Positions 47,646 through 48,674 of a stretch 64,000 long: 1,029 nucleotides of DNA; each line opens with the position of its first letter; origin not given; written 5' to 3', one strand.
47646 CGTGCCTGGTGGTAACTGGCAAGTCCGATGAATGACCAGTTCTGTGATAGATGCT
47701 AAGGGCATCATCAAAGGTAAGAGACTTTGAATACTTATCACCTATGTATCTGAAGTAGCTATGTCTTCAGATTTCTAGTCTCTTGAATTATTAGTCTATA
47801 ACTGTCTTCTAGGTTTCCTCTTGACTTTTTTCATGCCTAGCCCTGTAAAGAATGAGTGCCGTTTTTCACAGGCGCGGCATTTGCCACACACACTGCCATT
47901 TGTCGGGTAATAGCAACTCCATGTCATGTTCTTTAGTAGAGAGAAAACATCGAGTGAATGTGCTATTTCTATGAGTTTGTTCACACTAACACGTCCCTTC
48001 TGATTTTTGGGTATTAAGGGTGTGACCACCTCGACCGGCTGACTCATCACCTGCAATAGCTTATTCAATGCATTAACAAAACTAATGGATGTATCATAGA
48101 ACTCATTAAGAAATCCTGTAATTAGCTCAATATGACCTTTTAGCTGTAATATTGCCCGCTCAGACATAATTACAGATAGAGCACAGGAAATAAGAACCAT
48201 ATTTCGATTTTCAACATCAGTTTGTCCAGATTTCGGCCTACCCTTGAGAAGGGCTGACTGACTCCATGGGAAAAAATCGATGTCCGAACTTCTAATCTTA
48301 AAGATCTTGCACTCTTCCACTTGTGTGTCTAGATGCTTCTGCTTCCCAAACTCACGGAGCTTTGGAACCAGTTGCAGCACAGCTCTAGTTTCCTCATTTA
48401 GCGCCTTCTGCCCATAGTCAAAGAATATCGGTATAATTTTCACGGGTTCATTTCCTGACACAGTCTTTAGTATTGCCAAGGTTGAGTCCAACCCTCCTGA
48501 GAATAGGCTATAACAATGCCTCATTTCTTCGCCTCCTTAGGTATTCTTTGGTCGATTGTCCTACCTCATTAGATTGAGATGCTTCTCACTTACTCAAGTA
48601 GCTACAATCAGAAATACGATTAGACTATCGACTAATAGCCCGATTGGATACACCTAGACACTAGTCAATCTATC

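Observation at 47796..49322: Two-gene module pairing a Cas4-like PD-(D/E)XK nuclease with a divergent QueC-like PP-loop ATPase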

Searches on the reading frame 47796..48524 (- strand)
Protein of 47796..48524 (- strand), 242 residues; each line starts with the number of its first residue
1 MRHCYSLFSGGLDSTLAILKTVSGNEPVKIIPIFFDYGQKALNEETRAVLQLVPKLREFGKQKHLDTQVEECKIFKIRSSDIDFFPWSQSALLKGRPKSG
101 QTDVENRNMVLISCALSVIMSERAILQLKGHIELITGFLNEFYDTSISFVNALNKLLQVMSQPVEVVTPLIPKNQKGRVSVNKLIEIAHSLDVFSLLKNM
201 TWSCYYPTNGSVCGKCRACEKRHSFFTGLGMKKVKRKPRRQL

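Call 3: search_protein_families(library=pfam, proteins=[window:47796-48524:-], max_evalue=0.01)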
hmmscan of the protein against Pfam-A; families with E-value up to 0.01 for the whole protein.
window:47796-48524:- (242 aa): 1 family
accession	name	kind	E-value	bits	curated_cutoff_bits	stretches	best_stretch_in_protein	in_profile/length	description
PF06508.19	QueC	-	3e-22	79.6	22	1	6-227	4-207/210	Queuosine biosynthesis protein QueC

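Call 4: search_protein_families(library=padloc, proteins=[window:47796-48524:-], max_evalue=0.01)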
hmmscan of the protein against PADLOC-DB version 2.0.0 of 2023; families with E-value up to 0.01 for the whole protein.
window:47796-48524:- (242 aa): 1 family
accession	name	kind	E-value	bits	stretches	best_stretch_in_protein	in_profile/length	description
PDLC00911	QueC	-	8e-18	63.3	2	97-225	71-184/190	QueC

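Call 5: search_protein_families(library=ncbifam, proteins=[window:47796-48524:-], max_evalue=0.01)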
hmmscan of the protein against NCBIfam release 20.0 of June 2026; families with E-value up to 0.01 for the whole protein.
window:47796-48524:- (242 aa): 2 families
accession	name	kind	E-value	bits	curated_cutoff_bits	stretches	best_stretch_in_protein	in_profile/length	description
TIGR00364.1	TIGR00364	equivalog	1.4e-20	73.7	150.3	1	6-222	3-201/201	7-cyano-7-deazaguanine synthase QueC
NF008317.0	PRK11106.1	equivalog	9.4e-13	48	378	1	2-224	2-208/231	7-cyano-7-deazaguanine synthase QueC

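Call 11: find_homologous_proteins(query=window:47796-48524:-)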
Query window:47796-48524:- (242 aa): 325 proteins with E <= 0.001 among 1432 candidates; the best 120 are listed.
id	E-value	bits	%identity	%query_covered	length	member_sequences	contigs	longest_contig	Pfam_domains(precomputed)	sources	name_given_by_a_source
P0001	3.5e-158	542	100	100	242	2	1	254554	PF06508.20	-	-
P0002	3.6e-139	480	86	100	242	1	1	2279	PF06508.20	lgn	-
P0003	5.9e-134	463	84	100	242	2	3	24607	PF06508.20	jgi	jgi:7-cyano-7-deazaguanine synthase in queuosine biosynthesis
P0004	2.7e-131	454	82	100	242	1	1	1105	PF06508.20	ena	-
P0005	1.6e-130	452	82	100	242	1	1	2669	PF06508.20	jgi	jgi:7-cyano-7-deazaguanine synthase in queuosine biosynthesis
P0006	7.0e-128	443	81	100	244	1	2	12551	PF06508.20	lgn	-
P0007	2.5e-94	333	62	100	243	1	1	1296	PF06508.20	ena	-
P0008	2.7e-94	333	61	100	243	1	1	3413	PF06508.20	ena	-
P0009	4.5e-94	332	61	100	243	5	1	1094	PF06508.20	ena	-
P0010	5.8e-94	332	61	100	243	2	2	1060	PF06508.20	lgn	-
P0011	1.0e-81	292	55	100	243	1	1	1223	PF06508.20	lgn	-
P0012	5.0e-81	290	56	100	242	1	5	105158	PF06508.20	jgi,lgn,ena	-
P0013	9.3e-76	273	52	98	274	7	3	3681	PF06508.20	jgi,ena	-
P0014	1.9e-75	272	53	98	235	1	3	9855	PF06508.20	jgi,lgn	jgi:7-cyano-7-deazaguanine synthase in queuosine biosynthesis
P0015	1.3e-74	269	53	95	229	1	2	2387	PF06508.20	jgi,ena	-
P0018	6.8e-73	263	52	95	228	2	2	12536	PF06508.20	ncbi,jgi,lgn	jgi:7-cyano-7-deazaguanine synthase in queuosine biosynthesis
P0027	1.4e-62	229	47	92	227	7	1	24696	PF06508.20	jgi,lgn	-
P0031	2.2e-60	222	47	98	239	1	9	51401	PF06508.20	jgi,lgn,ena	-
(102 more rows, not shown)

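Call 13: find_encoding_contigs(protein=P0003, flank=6000, max_places=4)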
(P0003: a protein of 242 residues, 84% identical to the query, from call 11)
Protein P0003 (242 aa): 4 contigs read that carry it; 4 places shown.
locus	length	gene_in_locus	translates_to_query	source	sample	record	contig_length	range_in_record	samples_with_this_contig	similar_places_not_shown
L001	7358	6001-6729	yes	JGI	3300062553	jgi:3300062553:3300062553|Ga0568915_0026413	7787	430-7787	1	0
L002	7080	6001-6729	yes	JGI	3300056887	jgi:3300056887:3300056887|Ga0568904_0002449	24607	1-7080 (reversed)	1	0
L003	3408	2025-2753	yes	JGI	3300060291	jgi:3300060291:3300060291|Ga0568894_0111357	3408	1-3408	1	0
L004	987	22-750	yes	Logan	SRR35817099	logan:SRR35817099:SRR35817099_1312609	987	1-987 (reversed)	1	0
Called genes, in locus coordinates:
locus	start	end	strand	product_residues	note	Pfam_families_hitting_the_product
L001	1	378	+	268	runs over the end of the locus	?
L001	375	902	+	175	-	PF14367:DUF4411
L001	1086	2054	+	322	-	-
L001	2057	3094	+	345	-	-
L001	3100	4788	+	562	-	PF24391:HD-CE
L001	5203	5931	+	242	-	PF12705:PDDEXK_1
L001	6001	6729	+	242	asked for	PF06508:QueC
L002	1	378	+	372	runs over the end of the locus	PF06114:Peptidase_M78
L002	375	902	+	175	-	PF14367:DUF4411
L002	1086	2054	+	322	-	-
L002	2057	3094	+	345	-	-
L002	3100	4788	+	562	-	PF24391:HD-CE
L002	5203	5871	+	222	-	PF12705:PDDEXK_1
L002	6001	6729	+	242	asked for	PF06508:QueC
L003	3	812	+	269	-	?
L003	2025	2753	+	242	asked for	PF06508:QueC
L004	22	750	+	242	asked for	PF06508:QueC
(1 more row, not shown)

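Call 14: find_encoding_contigs(protein=P0012, flank=6000, max_places=4)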
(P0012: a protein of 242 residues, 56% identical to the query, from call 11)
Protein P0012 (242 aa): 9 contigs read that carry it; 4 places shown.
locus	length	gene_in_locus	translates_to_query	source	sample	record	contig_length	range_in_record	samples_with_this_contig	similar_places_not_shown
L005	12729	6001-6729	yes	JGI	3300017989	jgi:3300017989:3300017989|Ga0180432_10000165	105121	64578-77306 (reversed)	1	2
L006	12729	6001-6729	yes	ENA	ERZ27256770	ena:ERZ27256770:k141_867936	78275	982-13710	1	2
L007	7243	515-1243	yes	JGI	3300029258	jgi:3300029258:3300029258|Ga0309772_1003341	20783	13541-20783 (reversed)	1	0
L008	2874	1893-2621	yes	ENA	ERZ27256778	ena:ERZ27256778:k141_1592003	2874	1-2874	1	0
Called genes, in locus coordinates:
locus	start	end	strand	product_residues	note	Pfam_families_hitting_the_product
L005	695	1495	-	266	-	-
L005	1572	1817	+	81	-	-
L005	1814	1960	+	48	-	-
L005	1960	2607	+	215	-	PF01844:HNH (faint), PF13392:HNH_3 (weak)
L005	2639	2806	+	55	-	-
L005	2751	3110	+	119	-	-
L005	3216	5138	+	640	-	PF13588:HSDR_N_2, PF02384:N6_Mtase, PF07669:Eco57I (weak)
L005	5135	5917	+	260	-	-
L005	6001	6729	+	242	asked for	PF06508:QueC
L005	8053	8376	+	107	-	-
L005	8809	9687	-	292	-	PF02219:MTHFR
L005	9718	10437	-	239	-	PF12225:DUF5981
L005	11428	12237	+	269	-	PF02666:PS_Dcarbxylase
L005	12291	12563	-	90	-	-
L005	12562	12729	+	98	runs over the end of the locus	PF00226:DnaJ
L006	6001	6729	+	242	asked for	PF06508:QueC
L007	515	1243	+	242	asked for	PF06508:QueC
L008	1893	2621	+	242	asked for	PF06508:QueC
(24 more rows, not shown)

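Call 15: find_encoding_contigs(protein=P0031, flank=6000, max_places=4)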
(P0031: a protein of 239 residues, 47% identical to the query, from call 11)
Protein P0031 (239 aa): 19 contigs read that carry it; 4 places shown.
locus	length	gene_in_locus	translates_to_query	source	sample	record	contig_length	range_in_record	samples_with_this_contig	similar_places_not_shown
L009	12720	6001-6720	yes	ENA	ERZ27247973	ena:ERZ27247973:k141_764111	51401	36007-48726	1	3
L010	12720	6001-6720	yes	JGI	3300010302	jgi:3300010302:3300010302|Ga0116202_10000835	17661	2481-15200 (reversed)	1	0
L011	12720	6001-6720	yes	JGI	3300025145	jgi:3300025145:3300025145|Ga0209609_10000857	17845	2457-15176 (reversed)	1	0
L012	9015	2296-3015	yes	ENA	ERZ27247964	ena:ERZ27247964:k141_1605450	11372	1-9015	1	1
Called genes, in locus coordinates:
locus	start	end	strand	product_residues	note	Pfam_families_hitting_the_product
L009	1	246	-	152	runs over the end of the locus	PF01257:2Fe-2S_thioredx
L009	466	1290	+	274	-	PF01149:Fapy_DNA_glyco, PF06831:H2TH, PF06827:zf-FPG_IleRS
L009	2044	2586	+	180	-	PF13238:AAA_18, PF13207:AAA_17 (weak)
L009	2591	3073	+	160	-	PF00383:dCMP_cyt_deam_1, PF14437:MafB19-deam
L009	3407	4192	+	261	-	-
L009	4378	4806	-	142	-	PF10604:Polyketide_cyc2, PF03364:Polyketide_cyc, PF08327:AHSA1 (weak)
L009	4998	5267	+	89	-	PF18905:DUF5661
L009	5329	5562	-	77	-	-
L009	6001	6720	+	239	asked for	PF06508:QueC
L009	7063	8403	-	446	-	PF26308:YopA_M (weak), PF27216:YopA_C (faint)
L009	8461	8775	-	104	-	-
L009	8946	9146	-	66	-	-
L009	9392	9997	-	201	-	-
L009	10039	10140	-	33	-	-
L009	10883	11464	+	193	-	-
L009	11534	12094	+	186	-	-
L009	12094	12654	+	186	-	-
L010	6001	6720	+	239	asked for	PF06508:QueC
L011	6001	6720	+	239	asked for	PF06508:QueC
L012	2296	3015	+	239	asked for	PF06508:QueC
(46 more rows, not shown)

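Call 17: search_protein_families(library=pfam, proteins=[L005:5135-5917:+, L005:3216-5138:+, L009:5329-5562:-, L009:7063-8403:-, L001:3100-4788:+, L001:2057-3094:+, L001:1086-2054:+], max_evalue=0.05)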
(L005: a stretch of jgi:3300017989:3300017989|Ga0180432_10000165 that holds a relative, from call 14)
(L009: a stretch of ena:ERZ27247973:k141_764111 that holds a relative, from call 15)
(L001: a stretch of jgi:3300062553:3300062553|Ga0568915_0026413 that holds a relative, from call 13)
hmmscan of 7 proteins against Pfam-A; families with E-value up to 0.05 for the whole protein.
L005:5135-5917:+ (260 aa): 0 families

L005:3216-5138:+ (640 aa): 5 families
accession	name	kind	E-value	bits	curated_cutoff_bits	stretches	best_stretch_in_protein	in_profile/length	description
PF02384.22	N6_Mtase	-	1.7e-28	100.3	20.4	1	361-635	23-275/311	N-6 DNA Methylase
PF13588.12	HSDR_N_2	-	1.4e-16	61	25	1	70-185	2-110/110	Type I restriction enzyme R protein N terminus (HSDR_N)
PF07669.17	Eco57I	-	7.7e-07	29.8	25.3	1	428-564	4-157/171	Eco57I restriction-modification methylase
PF01170.24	UPF0020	-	0.00012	22.3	22.3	1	377-498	21-137/197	RMKL-like, methyltransferase domain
PF20473.4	MmeI_Mtase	-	0.039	13.5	27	0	388-446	23-84/259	MmeI, DNA-methyltransferase domain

L009:5329-5562:- (77 aa): 14 families
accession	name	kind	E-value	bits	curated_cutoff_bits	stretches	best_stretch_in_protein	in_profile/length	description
PF01381.28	HTH_3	-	0.00022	21.7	23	1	9-33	8-32/55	Helix-turn-helix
PF13338.12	AbiEi_4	-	0.00058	20.3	25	1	4-33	7-35/49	Transcriptional regulator, AbiEi antitoxin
PF04967.18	HTH_10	-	0.00067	19.8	23.1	1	11-33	24-46/53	HTH DNA binding domain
PF00376.29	MerR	-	0.0029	17.8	28.2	1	12-31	1-20/38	MerR family regulatory protein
PF13412.12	HTH_24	-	0.0043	17.1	21.9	1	11-33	18-40/48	Winged helix-turn-helix DNA-binding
PF08279.18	HTH_11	-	0.0055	17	25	1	8-30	13-35/55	HTH domain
PF12728.13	HTH_17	-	0.0056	17.4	27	1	10-38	1-30/51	Helix-turn-helix domain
PF02082.26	Rrf2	-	0.0074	16.9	30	1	5-33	17-46/132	Iron-dependent Transcriptional regulator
PF13443.12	HTH_26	-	0.0085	16.8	22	1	9-37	10-37/63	Cro/C1-type HTH DNA-binding domain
PF13411.12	MerR_1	-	0.024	15.2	21.6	1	12-52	2-40/69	MerR HTH family regulatory protein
PF12840.13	HTH_20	-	0.028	14.8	27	1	11-33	19-41/51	Helix-turn-helix domain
PF12802.13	MarR_2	-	0.029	14.9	27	1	4-32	15-42/61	MarR family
PF01527.26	HTH_Tnp_1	-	0.037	14.7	24.1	1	10-42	23-53/75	Transposase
PF06892.16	Phage_CP76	-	0.037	14.3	26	1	11-34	16-39/146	Phage regulatory protein CII (CP76)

L009:7063-8403:- (446 aa): 1 family
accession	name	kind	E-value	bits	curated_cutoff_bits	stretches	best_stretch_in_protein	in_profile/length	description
PF18735.6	HEPN_RiboL-PSP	-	0.003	17.9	28.4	1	314-413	79-175/191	RiboL-PSP-HEPN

L001:3100-4788:+ (562 aa): 2 families
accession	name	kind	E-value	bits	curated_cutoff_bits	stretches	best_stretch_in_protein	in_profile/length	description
PF24391.1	HD-CE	-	1e-19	71.7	27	1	47-282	4-260/263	HD-CE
PF01966.28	HD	-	0.0025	18.5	22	1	63-127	6-69/116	HD domain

L001:2057-3094:+ (345 aa): 0 families

L001:1086-2054:+ (322 aa): 0 families

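Call 34: find_related_loci(query=A1, collection=genome_contigs, flank=8000)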
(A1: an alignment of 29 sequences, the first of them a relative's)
Query A1 (242 aa) in genome_contigs; peptide patterns used: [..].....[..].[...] (x = any residue, [..] = any of these).
14 stretches matched a pattern; 4 encode a relative of the query (tblastn E <= 1e-3); 4 distinct loci.
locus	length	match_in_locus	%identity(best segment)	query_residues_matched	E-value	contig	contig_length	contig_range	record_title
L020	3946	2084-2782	42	1-239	5e-58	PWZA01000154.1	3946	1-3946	MAG: Dehalococcoidia bacterium isolate T3Sed10_156R1 T3-Sed10-C68777, whole genome shotgun sequence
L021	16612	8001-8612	37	7-223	4e-36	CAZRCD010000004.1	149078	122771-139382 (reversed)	MAG TPA_asm: uncultured Candidatus Bathyarchaeia archaeon isolate binchicken_co262_240 genome assembly, contig: NODE_49_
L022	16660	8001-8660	36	1-224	8e-34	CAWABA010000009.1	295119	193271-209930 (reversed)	MAG: Candidatus Bathyarchaeota archaeon isolate MFD01476.bin.2.176 genome assembly, contig: contig_37803, whole genome s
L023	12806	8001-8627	31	16-229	2e-24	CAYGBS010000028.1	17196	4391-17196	MAG TPA_asm: uncultured Candidatus Bathyarchaeia archaeon isolate ERP108616_co2_16 genome assembly, contig: NODE_5212_le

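Call 39: search_protein_families(library=pfam, proteins=[L021:6556-7758:-, L021:4275-6563:-, L021:3388-4278:-, L021:9132-10079:+, L021:10072-10734:-, L022:6213-7010:+, L022:7511-7921:+, L022:9108-11687:+, L022:4011-6110:+, L023:8831-9895:+], max_evalue=0.01)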
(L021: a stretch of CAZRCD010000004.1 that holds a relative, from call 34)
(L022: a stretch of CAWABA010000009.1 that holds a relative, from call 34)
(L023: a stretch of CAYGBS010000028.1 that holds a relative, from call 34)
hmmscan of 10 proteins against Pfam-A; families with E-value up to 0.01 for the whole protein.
L021:6556-7758:- (400 aa): 1 family
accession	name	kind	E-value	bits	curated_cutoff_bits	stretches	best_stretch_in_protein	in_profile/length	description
PF00145.23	DNA_methylase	-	7.2e-49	167.4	22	1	9-391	3-319/324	C-5 cytosine-specific DNA methylase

L021:4275-6563:- (762 aa): 3 families
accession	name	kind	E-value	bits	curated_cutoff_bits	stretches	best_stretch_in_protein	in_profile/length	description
PF02518.31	HATPase_c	-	1.4e-26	93.5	26.4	2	664-760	6-107/111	Histidine kinase-, DNA gyrase B-, and HSP90-like ATPase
PF13589.12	HATPase_c_3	-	3.4e-26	92.3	25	2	27-167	5-125/137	Histidine kinase-, DNA gyrase B-, and HSP90-like ATPase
PF13581.12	HATPase_c_2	-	0.0091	16.4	27.4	0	671-744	43-114/127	Histidine kinase-like ATPase domain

L021:3388-4278:- (296 aa): 1 family
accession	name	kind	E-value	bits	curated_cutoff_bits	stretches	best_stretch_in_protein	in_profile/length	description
PF00072.30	Response_reg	-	0.0028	18.2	30.2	1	48-95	35-81/111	Response regulator receiver domain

L021:9132-10079:+ (315 aa): 3 families
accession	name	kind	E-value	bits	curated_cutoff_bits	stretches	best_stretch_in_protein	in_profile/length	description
PF01381.28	HTH_3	-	3.2e-10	40.3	23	1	134-185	1-52/55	Helix-turn-helix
PF13560.12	HTH_31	-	0.00015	22.4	27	1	133-183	5-56/64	Helix-turn-helix domain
PF00376.29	MerR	-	0.0018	18.5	28.2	1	144-164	1-21/38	MerR family regulatory protein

L021:10072-10734:- (220 aa): 1 family
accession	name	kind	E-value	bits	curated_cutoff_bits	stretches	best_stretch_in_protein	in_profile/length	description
PF01351.25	RNase_HII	-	1.4e-48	165.9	25.8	1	4-204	1-198/199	Ribonuclease HII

L022:6213-7010:+ (265 aa): 1 family
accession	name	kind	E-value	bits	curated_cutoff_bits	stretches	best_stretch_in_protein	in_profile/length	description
PF24396.1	DUF7541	-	0.0089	16.3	28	0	19-64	19-63/120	Family of unknown function (DUF7541)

L022:7511-7921:+ (136 aa): 0 families

L022:9108-11687:+ (859 aa): 3 families
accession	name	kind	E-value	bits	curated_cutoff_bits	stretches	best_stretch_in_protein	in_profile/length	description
PF13360.13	PQQ_2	-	3.4e-05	24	27.6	1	506-650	30-152/233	Outer membrane protein assembly factor BamB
PF16640.11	Big_3_5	-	0.0016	19.4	35.5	1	749-805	31-82/88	Bacterial Ig-like domain (group 3)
PF00630.25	Filamin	-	0.0039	18.4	26.9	0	747-796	40-86/93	Filamin/ABP280 repeat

L022:4011-6110:+ (699 aa): 1 family
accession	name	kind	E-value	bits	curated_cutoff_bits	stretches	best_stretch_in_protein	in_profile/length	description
PF09971.14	DUF2206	-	6.2e-45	154.1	35.6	1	351-694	5-368/368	Predicted membrane protein (DUF2206)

L023:8831-9895:+ (354 aa): 2 families
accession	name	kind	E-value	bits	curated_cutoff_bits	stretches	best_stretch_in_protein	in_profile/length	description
PF14870.12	PSII_BNR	-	3.3e-10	40.1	27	1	150-263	179-302/303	Photosynthesis system II assembly factor YCF48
PF10708.14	DUF2510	-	8.3e-08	32.3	24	0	224-238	17-31/35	Protein of unknown function (DUF2510)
